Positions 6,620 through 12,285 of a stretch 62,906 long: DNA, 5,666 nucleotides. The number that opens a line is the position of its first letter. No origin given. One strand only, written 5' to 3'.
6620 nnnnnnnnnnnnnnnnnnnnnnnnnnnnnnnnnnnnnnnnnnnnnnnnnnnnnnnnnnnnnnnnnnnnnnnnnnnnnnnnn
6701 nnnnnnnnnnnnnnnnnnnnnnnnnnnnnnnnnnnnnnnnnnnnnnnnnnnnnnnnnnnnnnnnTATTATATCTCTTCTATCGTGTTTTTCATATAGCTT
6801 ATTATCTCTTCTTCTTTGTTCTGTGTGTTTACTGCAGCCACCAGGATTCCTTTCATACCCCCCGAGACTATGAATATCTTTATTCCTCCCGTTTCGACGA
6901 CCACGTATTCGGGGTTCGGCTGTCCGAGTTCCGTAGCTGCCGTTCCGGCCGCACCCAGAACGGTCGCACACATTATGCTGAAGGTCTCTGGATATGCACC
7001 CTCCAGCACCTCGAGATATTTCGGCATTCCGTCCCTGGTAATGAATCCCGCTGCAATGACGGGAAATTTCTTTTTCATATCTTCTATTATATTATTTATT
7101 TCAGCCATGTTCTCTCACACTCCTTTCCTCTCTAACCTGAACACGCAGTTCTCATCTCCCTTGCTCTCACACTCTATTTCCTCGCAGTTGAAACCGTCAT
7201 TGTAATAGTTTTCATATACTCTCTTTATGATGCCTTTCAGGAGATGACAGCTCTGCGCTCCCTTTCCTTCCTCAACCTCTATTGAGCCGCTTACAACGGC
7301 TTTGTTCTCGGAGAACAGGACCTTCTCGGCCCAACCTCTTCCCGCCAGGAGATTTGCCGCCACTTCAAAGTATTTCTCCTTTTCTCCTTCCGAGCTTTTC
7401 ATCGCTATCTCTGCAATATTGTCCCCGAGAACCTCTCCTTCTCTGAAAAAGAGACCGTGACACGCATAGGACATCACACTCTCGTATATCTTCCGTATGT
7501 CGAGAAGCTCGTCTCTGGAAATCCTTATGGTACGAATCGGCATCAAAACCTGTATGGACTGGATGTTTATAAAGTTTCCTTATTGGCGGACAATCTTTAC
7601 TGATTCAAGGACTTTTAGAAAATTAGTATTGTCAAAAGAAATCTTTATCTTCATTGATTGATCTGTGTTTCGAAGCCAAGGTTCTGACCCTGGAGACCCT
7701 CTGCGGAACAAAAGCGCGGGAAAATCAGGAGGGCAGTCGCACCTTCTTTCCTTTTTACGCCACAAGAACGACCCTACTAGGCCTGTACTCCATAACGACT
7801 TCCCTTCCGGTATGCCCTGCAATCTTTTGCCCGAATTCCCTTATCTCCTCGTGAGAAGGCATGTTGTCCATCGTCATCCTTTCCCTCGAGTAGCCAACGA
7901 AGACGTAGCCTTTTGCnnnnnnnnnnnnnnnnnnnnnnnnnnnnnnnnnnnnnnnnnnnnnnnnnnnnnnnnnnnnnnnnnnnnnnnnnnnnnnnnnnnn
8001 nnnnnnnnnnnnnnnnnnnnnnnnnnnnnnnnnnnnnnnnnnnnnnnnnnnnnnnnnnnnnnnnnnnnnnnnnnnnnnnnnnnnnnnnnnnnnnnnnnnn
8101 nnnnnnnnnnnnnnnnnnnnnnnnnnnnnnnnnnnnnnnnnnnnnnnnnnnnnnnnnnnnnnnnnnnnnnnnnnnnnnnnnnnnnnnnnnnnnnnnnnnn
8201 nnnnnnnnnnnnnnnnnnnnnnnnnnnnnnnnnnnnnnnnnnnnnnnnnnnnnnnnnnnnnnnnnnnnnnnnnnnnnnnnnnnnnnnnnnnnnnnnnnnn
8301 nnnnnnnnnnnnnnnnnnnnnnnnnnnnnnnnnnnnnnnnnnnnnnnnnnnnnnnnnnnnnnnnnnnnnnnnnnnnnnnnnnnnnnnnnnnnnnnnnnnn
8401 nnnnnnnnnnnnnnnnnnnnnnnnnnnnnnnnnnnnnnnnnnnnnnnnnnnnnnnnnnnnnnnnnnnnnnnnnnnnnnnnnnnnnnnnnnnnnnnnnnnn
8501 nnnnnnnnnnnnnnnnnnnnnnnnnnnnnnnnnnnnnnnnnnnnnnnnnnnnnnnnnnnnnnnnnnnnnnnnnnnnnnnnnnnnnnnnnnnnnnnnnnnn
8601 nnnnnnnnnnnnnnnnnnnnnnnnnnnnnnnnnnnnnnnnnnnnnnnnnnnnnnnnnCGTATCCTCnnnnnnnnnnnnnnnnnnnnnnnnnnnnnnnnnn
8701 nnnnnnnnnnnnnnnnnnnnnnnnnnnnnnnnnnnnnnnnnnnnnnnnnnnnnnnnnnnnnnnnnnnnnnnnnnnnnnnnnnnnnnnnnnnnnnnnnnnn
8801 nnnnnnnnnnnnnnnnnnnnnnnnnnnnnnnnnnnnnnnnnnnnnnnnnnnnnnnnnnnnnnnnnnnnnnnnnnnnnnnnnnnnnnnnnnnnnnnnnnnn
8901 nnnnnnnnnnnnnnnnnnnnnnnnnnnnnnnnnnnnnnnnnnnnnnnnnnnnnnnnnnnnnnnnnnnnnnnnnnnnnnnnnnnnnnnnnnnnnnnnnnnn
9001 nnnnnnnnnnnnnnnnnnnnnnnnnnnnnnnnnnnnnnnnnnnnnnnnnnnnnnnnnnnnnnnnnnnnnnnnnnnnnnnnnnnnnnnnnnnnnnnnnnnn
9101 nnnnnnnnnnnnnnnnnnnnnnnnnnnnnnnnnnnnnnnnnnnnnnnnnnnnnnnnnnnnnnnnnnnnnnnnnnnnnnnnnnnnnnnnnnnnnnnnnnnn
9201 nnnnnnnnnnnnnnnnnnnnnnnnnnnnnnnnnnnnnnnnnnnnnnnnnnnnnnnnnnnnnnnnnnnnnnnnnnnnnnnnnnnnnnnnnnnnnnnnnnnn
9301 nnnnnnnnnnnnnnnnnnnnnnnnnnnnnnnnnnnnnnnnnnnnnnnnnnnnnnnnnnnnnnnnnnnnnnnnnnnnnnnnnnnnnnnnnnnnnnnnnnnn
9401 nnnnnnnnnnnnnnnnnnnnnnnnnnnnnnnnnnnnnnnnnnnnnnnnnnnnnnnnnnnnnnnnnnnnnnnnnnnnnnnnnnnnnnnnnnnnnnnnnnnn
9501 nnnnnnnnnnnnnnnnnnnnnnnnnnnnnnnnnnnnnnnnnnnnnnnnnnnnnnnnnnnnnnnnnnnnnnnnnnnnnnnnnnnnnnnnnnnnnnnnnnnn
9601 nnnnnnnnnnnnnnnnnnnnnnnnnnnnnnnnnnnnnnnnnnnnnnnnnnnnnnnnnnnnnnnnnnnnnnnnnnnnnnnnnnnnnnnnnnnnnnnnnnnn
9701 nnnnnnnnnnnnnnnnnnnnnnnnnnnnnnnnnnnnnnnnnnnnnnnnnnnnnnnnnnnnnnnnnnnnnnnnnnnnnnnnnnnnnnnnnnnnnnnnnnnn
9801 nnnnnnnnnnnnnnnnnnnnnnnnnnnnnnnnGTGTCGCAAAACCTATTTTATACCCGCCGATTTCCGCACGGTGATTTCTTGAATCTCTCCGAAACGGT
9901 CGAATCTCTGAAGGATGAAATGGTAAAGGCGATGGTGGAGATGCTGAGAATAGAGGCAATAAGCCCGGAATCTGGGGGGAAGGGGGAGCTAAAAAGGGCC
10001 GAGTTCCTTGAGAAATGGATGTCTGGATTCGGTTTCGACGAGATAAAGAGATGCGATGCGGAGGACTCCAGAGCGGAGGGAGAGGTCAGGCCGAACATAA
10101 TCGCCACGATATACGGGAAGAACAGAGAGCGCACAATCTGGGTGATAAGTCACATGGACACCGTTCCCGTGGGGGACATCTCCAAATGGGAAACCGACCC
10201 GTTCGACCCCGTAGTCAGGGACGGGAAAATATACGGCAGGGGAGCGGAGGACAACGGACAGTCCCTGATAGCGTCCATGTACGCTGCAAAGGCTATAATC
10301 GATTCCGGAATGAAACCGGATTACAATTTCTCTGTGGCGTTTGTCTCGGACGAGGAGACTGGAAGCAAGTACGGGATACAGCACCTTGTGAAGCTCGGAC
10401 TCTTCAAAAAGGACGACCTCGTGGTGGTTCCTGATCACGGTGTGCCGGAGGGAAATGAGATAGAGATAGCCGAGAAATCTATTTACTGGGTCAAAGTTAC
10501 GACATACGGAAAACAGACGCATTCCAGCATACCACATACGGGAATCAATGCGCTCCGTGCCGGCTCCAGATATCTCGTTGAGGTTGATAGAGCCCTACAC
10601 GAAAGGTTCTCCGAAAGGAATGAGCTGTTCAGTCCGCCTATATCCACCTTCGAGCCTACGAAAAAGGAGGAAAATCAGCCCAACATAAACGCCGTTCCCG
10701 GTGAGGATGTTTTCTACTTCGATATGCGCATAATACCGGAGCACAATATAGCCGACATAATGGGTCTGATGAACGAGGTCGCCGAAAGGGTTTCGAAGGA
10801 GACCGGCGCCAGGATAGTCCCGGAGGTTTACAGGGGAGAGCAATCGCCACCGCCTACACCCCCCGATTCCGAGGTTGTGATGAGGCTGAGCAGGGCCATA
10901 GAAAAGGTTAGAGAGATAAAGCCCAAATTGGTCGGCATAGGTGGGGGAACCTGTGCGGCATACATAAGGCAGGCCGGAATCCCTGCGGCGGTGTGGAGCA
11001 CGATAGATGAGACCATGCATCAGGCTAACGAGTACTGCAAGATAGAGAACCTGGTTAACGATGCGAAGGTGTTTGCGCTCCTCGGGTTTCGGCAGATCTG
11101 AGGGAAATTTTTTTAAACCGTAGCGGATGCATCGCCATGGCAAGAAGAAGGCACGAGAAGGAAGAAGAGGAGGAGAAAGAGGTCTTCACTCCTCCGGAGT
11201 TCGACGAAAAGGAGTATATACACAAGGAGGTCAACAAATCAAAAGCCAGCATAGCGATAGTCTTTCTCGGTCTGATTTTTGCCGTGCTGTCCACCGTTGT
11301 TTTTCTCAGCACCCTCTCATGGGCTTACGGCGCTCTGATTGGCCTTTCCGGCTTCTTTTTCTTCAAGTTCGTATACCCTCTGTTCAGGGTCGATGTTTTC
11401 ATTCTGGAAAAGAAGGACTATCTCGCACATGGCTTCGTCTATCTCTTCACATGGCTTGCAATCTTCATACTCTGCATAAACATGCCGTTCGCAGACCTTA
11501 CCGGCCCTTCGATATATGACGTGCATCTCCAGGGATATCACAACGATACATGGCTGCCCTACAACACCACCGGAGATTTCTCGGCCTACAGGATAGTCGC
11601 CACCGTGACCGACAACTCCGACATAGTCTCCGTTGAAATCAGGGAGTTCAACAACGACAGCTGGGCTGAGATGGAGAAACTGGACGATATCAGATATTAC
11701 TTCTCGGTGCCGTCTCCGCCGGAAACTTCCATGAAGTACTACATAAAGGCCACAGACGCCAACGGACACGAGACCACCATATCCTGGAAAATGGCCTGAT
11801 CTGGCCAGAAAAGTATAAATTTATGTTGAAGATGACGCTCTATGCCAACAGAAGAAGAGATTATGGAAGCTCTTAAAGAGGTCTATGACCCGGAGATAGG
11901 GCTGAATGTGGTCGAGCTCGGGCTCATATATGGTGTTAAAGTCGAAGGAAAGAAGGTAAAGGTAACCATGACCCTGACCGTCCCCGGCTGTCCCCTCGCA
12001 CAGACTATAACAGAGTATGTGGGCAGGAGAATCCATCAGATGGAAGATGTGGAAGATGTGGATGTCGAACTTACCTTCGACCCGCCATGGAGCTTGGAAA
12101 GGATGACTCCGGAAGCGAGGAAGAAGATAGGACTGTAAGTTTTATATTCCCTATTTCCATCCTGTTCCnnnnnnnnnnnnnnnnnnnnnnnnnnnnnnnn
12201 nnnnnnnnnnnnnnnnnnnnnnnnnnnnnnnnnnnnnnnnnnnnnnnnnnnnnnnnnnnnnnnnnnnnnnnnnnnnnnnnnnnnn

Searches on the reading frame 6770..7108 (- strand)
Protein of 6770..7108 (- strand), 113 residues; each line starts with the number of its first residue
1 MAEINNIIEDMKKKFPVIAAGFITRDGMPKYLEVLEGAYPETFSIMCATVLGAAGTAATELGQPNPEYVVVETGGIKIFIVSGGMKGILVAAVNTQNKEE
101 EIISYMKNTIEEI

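Call 23: search_protein_families(library=pfam, proteins=[window:6770-7108:-])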
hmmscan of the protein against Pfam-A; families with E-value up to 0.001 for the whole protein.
window:6770-7108:- (113 aa): 1 family
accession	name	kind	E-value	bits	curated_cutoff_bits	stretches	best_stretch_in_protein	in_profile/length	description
PF03259.23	Robl_LC7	-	7.5e-06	26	23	1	19-90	17-88/91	Roadblock/LC7 domain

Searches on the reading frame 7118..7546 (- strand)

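Call 23: search_protein_families(library=pfam, proteins=[window:7118-7546:-])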
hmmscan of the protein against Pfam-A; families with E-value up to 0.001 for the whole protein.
window:7118-7546:- (143 aa): 1 family
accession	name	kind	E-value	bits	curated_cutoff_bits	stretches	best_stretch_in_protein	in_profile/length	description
PF02830.23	V4R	-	4.5e-12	46.3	31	1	86-139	6-61/62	V4R domain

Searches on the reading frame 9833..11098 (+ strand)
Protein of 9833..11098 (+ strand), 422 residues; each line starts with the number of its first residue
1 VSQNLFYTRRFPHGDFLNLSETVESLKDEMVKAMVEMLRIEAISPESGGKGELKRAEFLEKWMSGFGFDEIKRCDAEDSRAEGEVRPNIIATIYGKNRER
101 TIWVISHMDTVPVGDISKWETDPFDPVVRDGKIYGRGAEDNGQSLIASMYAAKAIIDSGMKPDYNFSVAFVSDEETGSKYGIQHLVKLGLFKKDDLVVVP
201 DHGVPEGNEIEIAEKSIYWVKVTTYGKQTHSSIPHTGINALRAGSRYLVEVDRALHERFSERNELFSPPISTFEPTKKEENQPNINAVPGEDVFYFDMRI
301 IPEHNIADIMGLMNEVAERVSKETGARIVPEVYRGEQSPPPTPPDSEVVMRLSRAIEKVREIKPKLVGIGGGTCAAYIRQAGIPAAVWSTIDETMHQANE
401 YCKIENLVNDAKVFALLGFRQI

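Call 24: search_protein_families(library=pfam, proteins=[window:9833-11098:+])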
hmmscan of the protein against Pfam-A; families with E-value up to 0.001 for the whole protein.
window:9833-11098:+ (422 aa): 3 families
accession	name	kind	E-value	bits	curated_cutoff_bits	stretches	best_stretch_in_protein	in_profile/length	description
PF01546.33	Peptidase_M20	-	1.5e-35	123.5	24.6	1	105-416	3-202/206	Peptidase family M20/M25/M40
PF07687.19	M20_dimer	-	3.1e-17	62.9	21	1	212-323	1-105/107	Peptidase dimerisation domain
PF04389.22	Peptidase_M28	-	1.5e-10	41.6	21.3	1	88-207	1-99/193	Peptidase family M28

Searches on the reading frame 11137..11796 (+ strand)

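Call 24: search_protein_families(library=pfam, proteins=[window:11137-11796:+])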
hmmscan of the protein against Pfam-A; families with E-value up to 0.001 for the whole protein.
window:11137-11796:+ (220 aa): 1 family
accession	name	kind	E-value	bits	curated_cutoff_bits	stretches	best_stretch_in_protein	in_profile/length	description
PF19094.5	EMC6_arch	-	4.3e-06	27.5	26.7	1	38-111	8-84/87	EMC6-arch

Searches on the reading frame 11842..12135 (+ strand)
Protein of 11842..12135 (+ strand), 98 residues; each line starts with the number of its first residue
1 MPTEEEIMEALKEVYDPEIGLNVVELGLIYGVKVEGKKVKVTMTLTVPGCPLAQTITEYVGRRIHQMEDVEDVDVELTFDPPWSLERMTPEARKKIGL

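Call 24: search_protein_families(library=pfam, proteins=[window:11842-12135:+])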
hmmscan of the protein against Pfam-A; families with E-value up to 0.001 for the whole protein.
window:11842-12135:+ (98 aa): 1 family
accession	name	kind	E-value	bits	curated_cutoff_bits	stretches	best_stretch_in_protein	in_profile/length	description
PF01883.24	FeS_assembly_P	-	4.6e-22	78.5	23.5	1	4-76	1-72/73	Iron-sulfur cluster assembly protein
